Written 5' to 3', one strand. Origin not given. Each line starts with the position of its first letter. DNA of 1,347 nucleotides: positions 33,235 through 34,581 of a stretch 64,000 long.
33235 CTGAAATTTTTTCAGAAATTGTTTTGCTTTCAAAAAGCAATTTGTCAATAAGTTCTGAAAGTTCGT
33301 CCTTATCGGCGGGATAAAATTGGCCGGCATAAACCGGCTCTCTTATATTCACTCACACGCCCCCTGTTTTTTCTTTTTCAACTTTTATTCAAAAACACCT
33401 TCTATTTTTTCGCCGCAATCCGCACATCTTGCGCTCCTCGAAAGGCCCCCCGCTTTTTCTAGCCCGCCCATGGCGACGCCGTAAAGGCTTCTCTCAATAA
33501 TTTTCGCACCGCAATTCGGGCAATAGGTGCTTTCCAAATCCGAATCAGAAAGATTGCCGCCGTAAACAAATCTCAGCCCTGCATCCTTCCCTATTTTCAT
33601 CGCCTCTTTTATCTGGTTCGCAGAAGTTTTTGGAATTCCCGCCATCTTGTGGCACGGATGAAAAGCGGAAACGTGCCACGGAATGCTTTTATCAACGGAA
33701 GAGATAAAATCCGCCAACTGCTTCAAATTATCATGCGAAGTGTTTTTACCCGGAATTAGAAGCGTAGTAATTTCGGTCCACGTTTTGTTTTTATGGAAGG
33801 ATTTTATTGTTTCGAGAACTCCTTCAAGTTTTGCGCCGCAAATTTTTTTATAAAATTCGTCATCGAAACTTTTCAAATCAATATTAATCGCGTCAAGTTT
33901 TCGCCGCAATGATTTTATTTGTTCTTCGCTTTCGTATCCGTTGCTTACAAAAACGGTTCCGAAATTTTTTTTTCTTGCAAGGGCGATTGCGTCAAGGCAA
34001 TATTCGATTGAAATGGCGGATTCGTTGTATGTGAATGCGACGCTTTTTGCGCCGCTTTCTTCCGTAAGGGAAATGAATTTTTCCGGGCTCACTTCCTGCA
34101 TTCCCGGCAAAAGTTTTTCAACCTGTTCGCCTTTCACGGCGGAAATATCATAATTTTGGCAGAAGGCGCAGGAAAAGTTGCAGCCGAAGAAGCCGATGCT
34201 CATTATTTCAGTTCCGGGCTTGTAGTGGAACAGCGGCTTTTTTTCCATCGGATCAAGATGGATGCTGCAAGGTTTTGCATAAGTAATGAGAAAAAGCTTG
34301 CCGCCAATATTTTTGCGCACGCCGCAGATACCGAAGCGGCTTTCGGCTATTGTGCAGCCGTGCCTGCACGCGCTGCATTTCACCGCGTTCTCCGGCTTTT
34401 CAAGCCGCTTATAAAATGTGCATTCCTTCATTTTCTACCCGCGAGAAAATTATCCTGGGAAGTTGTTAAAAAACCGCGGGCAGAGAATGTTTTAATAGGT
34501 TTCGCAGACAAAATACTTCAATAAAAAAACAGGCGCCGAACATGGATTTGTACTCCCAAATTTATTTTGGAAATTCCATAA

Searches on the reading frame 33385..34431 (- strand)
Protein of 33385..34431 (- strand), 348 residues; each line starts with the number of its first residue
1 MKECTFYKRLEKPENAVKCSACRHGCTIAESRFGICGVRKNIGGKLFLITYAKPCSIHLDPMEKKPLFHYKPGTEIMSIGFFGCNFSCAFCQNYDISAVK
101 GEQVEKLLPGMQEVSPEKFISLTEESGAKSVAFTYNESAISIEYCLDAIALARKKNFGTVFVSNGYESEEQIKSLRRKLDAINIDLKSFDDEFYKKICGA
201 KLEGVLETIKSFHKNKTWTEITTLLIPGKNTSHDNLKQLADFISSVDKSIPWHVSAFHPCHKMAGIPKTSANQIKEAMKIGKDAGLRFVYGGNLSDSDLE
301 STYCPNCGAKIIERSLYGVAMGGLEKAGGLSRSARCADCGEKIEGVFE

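Call 53: search_protein_families(library=ncbifam, proteins=[window:33385-34431:-], max_evalue=0.00001)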
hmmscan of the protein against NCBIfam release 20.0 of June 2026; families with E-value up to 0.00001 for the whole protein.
window:33385-34431:- (348 aa): 21 families
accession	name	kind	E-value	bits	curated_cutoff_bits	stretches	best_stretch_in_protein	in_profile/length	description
TIGR04337.1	AmmeMemoSam_rS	hypoth_equivalog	3.7e-97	325.3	220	1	13-348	8-334/349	AmmeMemoRadiSam system radical SAM enzyme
TIGR02493.1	PFLA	equivalog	2.2e-19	69.7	231.75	1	80-250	21-190/235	pyruvate formate-lyase-activating protein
TIGR04041.1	activase_YjjW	hypoth_equivalog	8.7e-19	68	250.2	1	129-275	110-259/276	YjjW family glycine radical enzyme activase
TIGR02494.1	PFLE_PFLC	subfamily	1.3e-12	47.6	174.35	1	133-262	129-256/293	glycyl-radical enzyme activating protein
NF048010.1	SfplDhtActHpsHDes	equivalog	2.2e-12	46.4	430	1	137-259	141-265/298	(2S)-3-sulfopropanediol dehydratase activating enzyme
NF008356.0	PRK11145.1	equivalog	1.5e-11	44.1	375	1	78-248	23-193/246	pyruvate formate lyase 1-activating protein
TIGR04395.1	cutC_activ_rSAM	equivalog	7.8e-11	41.8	360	1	84-270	91-271/309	choline TMA-lyase-activating enzyme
NF043069.1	T4HPD_activ_SAM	equivalog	1.4e-10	41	425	1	124-262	121-255/299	trans-4-hydroxy-L-proline dehydratase activase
TIGR02495.1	NrdG2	equivalog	5.8e-10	38.8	131.15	1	78-246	20-183/193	anaerobic ribonucleoside-triphosphate reductase activating protein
NF033717.2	HPDL_rSAM_activ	equivalog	1.4e-09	37.6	420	1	130-247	133-252/311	4-hydroxyphenylacetate decarboxylase activase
TIGR02666.1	moaA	equivalog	8e-09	34.9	284.05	1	84-245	20-182/336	GTP 3',8-cyclase MoaA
TIGR02668.1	moaA_archaeal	equivalog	3.3e-08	32.9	325.25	1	84-263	20-192/303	GTP 3',8-cyclase MoaA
NF033719.1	ind_deCO2_activ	equivalog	6.1e-08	32.3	425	1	138-247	140-249/302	indoleacetate decarboxylase activase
NF038283.1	viperin_w_prok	equivalog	2.4e-07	30.2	180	1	84-200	12-128/281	viperin family antiviral radical SAM protein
NF001199.0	PRK00164.2-1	equivalog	3e-07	29.9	231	1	84-244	22-176/308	GTP 3',8-cyclase MoaA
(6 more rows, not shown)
